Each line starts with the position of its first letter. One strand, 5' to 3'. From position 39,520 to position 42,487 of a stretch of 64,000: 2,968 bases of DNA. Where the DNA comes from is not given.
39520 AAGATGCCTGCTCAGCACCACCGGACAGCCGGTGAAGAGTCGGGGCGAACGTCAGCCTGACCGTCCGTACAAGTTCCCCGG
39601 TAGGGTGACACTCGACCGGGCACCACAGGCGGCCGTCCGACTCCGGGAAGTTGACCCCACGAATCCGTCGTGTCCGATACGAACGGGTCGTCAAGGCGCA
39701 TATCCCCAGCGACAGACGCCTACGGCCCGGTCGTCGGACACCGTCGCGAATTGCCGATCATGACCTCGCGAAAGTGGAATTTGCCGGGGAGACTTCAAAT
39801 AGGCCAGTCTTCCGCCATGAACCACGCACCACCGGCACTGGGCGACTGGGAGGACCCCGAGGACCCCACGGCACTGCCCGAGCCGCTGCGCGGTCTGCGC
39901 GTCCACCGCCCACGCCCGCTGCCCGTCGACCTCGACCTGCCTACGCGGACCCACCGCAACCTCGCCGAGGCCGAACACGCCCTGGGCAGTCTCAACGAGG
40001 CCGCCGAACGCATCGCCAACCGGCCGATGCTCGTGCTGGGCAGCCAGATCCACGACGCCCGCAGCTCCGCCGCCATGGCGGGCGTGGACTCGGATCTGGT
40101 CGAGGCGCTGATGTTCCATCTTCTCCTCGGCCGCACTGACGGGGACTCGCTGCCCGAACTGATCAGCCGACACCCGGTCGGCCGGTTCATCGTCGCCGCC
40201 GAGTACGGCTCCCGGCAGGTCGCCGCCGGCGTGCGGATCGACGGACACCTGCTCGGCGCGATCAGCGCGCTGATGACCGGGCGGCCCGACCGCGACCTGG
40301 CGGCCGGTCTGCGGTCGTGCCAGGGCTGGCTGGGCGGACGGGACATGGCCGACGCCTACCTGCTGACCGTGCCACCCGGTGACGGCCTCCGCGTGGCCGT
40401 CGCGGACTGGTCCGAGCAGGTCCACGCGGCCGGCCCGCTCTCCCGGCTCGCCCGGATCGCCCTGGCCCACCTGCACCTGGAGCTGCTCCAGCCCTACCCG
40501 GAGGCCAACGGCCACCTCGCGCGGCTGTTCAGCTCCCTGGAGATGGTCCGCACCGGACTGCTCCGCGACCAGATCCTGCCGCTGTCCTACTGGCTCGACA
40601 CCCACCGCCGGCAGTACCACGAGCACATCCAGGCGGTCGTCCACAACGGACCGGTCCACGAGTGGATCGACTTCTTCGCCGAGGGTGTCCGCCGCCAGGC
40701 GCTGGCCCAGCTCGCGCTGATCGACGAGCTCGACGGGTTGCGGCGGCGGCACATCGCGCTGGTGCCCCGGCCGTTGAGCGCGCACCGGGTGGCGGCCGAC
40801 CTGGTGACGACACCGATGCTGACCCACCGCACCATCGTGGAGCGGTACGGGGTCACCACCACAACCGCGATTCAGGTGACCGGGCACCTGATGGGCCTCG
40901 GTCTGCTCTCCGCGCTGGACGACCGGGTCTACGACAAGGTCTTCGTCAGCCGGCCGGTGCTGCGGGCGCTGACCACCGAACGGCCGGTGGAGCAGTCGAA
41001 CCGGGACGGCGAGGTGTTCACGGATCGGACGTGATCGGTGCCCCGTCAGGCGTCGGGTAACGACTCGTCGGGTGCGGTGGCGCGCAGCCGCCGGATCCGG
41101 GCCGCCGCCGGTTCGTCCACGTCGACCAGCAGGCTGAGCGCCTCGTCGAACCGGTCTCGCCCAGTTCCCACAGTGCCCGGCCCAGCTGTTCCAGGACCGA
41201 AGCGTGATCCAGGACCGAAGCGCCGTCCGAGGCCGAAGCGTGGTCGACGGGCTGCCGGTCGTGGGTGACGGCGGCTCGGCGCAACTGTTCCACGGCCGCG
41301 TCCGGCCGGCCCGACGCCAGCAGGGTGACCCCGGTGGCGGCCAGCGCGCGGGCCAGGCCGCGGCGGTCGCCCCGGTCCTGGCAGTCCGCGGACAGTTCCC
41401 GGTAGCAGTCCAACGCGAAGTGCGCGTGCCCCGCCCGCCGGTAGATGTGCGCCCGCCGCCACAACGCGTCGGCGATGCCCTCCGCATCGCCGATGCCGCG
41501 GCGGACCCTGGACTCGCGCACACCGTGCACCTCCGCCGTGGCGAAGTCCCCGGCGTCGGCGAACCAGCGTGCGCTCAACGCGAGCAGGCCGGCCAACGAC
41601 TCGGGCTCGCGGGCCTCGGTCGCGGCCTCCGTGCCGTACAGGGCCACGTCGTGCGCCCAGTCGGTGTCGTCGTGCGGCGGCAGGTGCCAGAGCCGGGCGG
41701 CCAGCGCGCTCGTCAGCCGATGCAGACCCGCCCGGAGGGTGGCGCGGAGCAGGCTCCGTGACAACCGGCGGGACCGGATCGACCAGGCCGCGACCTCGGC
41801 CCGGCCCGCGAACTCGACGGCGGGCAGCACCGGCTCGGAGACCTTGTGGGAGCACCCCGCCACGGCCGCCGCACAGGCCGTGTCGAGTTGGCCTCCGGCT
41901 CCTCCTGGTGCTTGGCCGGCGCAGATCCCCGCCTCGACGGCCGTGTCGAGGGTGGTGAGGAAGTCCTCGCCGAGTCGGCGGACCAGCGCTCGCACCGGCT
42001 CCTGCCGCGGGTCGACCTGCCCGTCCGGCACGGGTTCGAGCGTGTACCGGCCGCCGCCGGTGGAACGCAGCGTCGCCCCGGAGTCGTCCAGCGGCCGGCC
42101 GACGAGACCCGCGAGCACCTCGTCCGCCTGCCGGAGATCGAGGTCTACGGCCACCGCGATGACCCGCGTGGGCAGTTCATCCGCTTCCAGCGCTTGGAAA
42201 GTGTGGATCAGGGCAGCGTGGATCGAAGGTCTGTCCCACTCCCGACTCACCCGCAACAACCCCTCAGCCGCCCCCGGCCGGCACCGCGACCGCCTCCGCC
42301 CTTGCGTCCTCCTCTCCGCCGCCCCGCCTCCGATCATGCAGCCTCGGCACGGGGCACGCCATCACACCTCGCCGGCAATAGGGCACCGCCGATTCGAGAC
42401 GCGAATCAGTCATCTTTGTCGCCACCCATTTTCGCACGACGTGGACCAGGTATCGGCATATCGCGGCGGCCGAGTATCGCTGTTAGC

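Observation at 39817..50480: Two divergent pseudo-Fic paralogs share the same non-canonical active-site loop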

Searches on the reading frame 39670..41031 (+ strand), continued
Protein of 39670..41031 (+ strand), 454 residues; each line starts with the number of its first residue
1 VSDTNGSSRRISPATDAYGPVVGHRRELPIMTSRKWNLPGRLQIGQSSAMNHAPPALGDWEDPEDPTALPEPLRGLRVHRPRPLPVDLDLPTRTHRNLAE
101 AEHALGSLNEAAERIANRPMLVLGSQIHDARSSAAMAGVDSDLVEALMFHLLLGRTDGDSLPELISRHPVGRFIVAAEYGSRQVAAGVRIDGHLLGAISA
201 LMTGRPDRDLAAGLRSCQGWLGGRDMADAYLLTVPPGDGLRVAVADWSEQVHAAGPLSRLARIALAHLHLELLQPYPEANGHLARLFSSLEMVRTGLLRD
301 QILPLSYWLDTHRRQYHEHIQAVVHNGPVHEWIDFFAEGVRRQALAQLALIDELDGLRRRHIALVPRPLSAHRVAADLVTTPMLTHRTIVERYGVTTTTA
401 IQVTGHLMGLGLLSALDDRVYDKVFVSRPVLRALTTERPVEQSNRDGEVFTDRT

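Call 43: fold_search(model_id=the predicted structure, library=pdb)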
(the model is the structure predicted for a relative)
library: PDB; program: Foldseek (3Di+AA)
matches with E <= 10: 1134; with E <= 0.001: 34
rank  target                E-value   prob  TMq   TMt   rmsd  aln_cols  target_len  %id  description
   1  7cb8_A                1.5e-13  1.00  0.73  0.75   4.2       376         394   19  Structure of a FIC-domain protein from Mycobacterium marinum in complex with CDP (released 2021-08-18)
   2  3zec_B                2.8e-13  1.00  0.74  0.81   4.7       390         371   18  Fic protein from SHEWANELLA ONEIDENSIS (E73G mutant) in complex with AMPPNP (released 2013-06-19)
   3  3zec_A                5.2e-13  1.00  0.73  0.80   3.7       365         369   19  Fic protein from SHEWANELLA ONEIDENSIS (E73G mutant) in complex with AMPPNP (released 2013-06-19)
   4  3eqx_A                5.9e-13  1.00  0.73  0.80   3.6       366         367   19  CRYSTAL STRUCTURE OF A FIC FAMILY PROTEIN (SO_4266) FROM SHEWANELLA ONEIDENSIS AT 1.6 A RESOLUTION (released 2008-10-14)
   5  3eqx_B                6.5e-13  1.00  0.74  0.81   3.9       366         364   18  CRYSTAL STRUCTURE OF A FIC FAMILY PROTEIN (SO_4266) FROM SHEWANELLA ONEIDENSIS AT 1.6 A RESOLUTION (released 2008-10-14)
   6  7cb8_B                1.2e-12  1.00  0.70  0.72   5.1       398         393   20  Structure of a FIC-domain protein from Mycobacterium marinum in complex with CDP (released 2021-08-18)
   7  3zcn_A                2.1e-12  1.00  0.74  0.81   3.5       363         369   18  Fic protein from SHEWANELLA ONEIDENSIS in complex with ATP (released 2013-06-19)
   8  7xux_B                3.6e-08  1.00  0.50  0.55   8.7       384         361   17  Crystal structure of a FIC domain containnig protein (released 2022-12-21)
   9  7xux_A                1.3e-07  1.00  0.54  0.59   7.9       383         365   16  Crystal structure of a FIC domain containnig protein (released 2022-12-21)
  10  8cil_A                3.6e-07  1.00  0.49  0.54   8.9       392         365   17  Crystal structure of Coxiella burnetii Fic protein 2 (released 2023-11-15)
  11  8cil_B                9.3e-07  1.00  0.50  0.57   9.2       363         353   18  Crystal structure of Coxiella burnetii Fic protein 2 (released 2023-11-15)
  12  4rgl                  1.3e-06  1.00  0.53  0.65   9.5       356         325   14  Crystal structure of a Fic family protein (Dde_2494) from Desulfovibrio desulfuricans G20 at 2.70 A resolution (released 2014-10-29)
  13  6i7g_B                8.7e-05  1.00  0.48  0.56   4.6       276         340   17  Crystal structure of dimeric wild type FICD complexed with ATP (released 2019-09-25)
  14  8uqu_C                9.1e-05  1.00  0.44  0.65   5.8       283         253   15  Crystal Structure of N-terminal Domain of Fic Family Protein from Bordetella bronchiseptica (released 2024-10-30)
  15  6i7h                  1.0e-04  1.00  0.47  0.56   4.8       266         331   16  Crystal structure of dimeric FICD mutant K256S (released 2019-09-25)
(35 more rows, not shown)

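Call 44: search_protein_families(library=pfam, proteins=[P0041, P0135, P0099, P0062, P0031, P0100, P0138], max_evalue=0.01)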
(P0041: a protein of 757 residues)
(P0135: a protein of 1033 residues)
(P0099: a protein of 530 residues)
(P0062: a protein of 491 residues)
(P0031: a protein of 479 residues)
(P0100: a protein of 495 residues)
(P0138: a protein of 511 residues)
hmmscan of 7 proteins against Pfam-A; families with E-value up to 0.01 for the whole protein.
P0041 (757 aa): 9 families
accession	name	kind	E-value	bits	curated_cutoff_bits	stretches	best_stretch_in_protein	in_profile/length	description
PF06114.19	Peptidase_M78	-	9.8e-16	58.1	22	1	170-288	2-122/123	IrrE N-terminal-like domain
PF01381.28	HTH_3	-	2.2e-11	44.1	23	1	30-81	3-54/55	Helix-turn-helix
PF13560.12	HTH_31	-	3.3e-08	34.1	27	1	26-78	4-57/64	Helix-turn-helix domain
PF12802.13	MarR_2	-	7.1e-07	29.7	27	1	684-731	8-56/61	MarR family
PF09339.16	HTH_IclR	-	0.00088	19.4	22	0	689-728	11-51/52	IclR helix-turn-helix domain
PF13412.12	HTH_24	-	0.0025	17.8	21.9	0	684-726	6-48/48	Winged helix-turn-helix DNA-binding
PF01978.25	TrmB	-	0.0028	17.9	25.6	1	689-736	16-63/68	Sugar-specific transcriptional regulator TrmB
PF13545.12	HTH_Crp_2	-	0.0041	17.5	27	0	696-730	23-57/70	Crp-like helix-turn-helix domain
PF02661.23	Fic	-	0.0072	17.6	24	0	558-605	45-91/93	Fic/DOC family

P0135 (1033 aa): 3 families
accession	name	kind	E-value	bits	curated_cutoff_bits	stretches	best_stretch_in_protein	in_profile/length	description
PF07719.23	TPR_2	-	2.5e-05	24.5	27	0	39-67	5-33/34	Tetratricopeptide repeat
PF13424.12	TPR_12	-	3.3e-05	24.4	30.1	2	35-92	3-65/77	Tetratricopeptide repeat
PF00515.34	TPR_1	-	0.0019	18.4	27.8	0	532-559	1-28/34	Tetratricopeptide repeat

P0099 (530 aa): 3 families
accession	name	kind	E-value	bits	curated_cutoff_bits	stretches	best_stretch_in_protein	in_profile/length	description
PF02661.23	Fic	-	0.0013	20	24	1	298-350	34-88/93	Fic/DOC family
PF13424.12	TPR_12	-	0.0018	18.9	30.1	0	69-128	15-75/77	Tetratricopeptide repeat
PF13784.11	Fic_N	-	0.0029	18.1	26.7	1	186-245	2-61/82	Fic/DOC family N-terminal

P0062 (491 aa): 3 families
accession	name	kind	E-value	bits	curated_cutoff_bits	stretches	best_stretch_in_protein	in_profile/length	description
PF13424.12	TPR_12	-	2.1e-06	28.3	30.1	1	20-81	9-74/77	Tetratricopeptide repeat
PF13784.11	Fic_N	-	0.00016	22.1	26.7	1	183-243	2-62/82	Fic/DOC family N-terminal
PF13428.12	TPR_14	-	0.0088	17.1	23.5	0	55-78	4-27/44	Tetratricopeptide repeat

P0031 (479 aa): 1 family
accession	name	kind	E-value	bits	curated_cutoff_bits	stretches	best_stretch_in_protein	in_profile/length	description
PF02661.23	Fic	-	3e-06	28.4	24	1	233-325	2-90/93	Fic/DOC family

P0100 (495 aa): 6 families
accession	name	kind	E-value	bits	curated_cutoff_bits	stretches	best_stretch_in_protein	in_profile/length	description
PF13784.11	Fic_N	-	5.2e-28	97.3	26.7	1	40-119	3-81/82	Fic/DOC family N-terminal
PF02661.23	Fic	-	3.2e-18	66.8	24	1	128-233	1-93/93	Fic/DOC family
PF04545.22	Sigma70_r4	-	1.6e-08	34.4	24.1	1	431-480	1-50/50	Sigma-70, region 4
PF13412.12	HTH_24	-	0.00023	21.1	21.9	0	332-360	20-48/48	Winged helix-turn-helix DNA-binding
PF12802.13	MarR_2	-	0.00065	20.3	27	0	328-362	18-53/61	MarR family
PF08281.18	Sigma70_r4_2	-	0.0092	16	25.7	1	425-476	1-52/54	Sigma-70, region 4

P0138 (511 aa): 2 families
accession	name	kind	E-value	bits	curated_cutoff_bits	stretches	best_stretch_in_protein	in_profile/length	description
PF13784.11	Fic_N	-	1.5e-25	89.5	26.7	1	41-120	3-82/82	Fic/DOC family N-terminal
PF02661.23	Fic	-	5.5e-20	72.5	24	1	126-231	1-93/93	Fic/DOC family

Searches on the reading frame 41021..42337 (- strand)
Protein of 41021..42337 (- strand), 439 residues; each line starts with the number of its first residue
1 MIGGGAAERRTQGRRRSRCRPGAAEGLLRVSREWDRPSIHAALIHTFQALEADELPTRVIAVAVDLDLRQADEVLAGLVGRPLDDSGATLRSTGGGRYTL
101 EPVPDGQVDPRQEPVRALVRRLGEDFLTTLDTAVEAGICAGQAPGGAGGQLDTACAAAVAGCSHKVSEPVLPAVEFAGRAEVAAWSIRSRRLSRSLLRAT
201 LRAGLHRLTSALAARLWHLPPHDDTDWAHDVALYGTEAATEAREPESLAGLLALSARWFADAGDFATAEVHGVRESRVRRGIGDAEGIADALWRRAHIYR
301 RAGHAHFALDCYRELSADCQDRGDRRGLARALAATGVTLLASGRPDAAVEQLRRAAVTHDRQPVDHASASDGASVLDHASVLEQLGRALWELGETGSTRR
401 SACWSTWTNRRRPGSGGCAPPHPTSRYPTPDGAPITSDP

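Call 4: search_protein_families(library=pfam, proteins=[window:41021-42337:-], max_evalue=0.1)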
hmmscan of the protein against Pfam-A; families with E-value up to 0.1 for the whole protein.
window:41021-42337:- (439 aa): 3 families
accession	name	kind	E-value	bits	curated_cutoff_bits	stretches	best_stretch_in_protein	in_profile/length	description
PF13424.12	TPR_12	-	4.5e-07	30.4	30.1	1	288-355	2-71/77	Tetratricopeptide repeat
PF07719.23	TPR_2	-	0.00023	21.5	27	0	289-314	1-26/34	Tetratricopeptide repeat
PF13181.12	TPR_8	-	0.075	13.7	25.7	0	330-355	2-27/34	Tetratricopeptide repeat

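Call 6: search_protein_families(library=ncbifam, proteins=[window:41021-42337:-], max_evalue=0.1)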
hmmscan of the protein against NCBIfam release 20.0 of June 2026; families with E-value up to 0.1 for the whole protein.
window:41021-42337:- (439 aa): 0 families

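Call 11: search_protein_families(library=padloc, proteins=[window:41021-42337:-], max_evalue=0.01)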
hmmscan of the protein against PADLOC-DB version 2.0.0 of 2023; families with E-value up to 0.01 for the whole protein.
window:41021-42337:- (439 aa): 0 families
